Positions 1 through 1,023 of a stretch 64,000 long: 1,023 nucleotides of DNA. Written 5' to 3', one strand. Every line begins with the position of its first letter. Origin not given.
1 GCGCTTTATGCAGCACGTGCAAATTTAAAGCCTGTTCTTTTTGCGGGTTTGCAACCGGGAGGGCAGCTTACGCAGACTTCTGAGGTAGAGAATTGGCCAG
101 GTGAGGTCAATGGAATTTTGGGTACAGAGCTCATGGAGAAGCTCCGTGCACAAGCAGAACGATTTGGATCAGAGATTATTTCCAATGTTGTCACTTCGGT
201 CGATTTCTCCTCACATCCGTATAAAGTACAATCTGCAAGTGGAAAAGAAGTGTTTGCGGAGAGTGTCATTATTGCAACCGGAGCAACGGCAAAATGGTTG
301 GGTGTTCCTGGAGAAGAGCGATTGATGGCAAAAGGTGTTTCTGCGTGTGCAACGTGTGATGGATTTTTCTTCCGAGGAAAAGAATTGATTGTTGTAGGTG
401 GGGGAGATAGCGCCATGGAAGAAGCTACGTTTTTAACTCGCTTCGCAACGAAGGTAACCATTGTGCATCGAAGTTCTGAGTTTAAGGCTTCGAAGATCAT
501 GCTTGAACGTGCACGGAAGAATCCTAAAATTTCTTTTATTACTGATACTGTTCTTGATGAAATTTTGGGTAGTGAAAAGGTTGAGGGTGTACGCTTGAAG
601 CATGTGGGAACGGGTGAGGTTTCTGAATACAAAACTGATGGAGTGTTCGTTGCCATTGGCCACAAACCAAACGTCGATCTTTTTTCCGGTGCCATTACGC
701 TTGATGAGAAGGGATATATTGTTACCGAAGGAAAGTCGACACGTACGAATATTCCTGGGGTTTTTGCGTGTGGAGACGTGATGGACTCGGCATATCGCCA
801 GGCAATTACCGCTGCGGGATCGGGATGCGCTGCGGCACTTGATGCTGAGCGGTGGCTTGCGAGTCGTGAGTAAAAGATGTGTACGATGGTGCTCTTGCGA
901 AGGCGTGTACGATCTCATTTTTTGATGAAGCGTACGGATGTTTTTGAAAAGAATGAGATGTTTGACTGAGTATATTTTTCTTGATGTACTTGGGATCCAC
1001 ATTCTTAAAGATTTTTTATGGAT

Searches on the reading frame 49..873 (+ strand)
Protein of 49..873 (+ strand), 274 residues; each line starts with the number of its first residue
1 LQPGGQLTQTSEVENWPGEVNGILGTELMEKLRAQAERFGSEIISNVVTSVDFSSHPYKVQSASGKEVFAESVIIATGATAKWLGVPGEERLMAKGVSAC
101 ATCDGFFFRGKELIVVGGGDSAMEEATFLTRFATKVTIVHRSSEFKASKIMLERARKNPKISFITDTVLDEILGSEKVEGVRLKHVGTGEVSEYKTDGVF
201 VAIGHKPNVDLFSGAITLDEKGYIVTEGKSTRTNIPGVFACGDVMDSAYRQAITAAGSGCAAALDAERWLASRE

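Call 52: find_encoding_contigs(protein=window:49-873:+, flank=10000, max_places=2)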
Protein window:49-873:+ (274 aa): no gene with exactly this product is on record in the collection.
